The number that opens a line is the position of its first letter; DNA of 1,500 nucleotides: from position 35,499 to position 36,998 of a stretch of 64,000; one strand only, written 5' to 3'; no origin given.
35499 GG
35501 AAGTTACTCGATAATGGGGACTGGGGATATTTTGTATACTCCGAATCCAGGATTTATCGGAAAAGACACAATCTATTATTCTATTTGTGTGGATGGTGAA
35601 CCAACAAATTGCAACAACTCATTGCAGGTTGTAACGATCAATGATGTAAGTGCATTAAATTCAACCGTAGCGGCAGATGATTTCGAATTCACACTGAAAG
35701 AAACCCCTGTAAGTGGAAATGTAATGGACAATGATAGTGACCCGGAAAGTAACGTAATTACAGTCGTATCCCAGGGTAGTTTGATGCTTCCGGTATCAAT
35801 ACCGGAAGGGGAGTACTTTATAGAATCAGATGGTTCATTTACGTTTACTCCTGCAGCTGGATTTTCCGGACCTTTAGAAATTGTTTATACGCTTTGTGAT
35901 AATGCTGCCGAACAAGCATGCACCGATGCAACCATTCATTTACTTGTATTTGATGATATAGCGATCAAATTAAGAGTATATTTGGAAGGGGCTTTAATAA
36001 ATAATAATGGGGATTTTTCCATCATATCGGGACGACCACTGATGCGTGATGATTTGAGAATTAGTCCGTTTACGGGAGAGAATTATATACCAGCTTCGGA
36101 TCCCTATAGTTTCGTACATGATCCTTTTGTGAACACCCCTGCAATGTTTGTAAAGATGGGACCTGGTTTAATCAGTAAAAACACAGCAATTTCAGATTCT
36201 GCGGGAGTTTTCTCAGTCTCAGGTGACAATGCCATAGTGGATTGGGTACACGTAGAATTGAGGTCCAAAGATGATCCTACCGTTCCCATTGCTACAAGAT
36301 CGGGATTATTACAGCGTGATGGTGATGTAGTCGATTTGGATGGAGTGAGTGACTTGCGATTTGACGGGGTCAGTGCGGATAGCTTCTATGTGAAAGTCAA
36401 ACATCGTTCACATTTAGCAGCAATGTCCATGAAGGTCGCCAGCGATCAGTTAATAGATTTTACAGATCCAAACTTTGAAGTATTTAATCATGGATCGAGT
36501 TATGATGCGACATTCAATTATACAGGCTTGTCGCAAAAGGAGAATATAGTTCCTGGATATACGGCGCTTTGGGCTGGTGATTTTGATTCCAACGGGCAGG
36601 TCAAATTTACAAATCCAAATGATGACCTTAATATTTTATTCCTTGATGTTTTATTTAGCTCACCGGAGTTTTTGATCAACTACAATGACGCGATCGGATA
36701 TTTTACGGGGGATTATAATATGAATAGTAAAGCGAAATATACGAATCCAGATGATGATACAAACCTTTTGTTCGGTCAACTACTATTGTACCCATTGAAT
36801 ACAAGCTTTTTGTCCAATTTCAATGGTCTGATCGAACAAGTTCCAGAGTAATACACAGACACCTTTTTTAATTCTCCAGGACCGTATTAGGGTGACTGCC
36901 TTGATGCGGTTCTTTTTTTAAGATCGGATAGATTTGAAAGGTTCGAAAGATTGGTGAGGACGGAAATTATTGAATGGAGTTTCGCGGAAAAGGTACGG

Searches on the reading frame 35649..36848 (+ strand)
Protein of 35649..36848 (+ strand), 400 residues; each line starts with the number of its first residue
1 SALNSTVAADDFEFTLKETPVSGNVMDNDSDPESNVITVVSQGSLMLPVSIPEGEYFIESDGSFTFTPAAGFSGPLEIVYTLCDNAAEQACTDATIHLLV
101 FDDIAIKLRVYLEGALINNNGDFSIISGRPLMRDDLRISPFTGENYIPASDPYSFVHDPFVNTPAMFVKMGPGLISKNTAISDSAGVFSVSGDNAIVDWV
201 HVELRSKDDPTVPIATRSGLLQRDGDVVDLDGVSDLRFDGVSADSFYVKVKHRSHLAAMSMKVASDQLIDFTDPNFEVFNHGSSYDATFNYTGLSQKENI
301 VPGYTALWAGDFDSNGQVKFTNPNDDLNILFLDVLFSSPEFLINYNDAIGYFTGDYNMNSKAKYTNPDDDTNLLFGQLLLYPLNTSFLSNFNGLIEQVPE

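Call 6: search_protein_families(library=pfam, proteins=[window:35649-36848:+], max_evalue=1)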
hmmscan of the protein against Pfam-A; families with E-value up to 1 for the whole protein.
window:35649-36848:+ (400 aa): 4 families
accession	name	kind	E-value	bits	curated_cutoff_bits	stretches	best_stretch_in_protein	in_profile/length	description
PF17963.7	Big_9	-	2e-12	48.3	23.6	1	7-94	5-86/89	Bacterial Ig domain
PF17892.7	Cadherin_5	-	4e-09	36.6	26.5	1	23-97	27-96/98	Cadherin-like domain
PF17803.7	Cadherin_4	-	9.7e-06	26.5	25.1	1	7-66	15-71/71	Bacterial cadherin-like domain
PF19076.6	CshA_repeat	-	0.0022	19.1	27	1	31-75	46-79/103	Surface adhesin CshA repetitive domain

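Call 7: search_protein_families(library=ncbifam, proteins=[window:35649-36848:+], max_evalue=1)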
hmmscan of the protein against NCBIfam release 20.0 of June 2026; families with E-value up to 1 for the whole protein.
window:35649-36848:+ (400 aa): 4 families
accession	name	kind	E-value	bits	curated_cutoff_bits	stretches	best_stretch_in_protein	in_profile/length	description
NF012211.1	tand_rpt_95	domain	4.2e-08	33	90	1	23-98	13-84/98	tandem-95 repeat protein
TIGR04225.1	CshA_fibril_rpt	repeat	0.0028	18.4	60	1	41-84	55-90/104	fibrillar adhesin CshA-type repeat protein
NF045619.1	adhes_GNV_Cterm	subfamily_domain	0.011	15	180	1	17-70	106-170/458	BapA/Bap/LapF family large adhesin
NF011979.0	PRK15444.1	subfamily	0.18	10.3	788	1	190-269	15-89/555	propanediol/glycerol family dehydratase large subunit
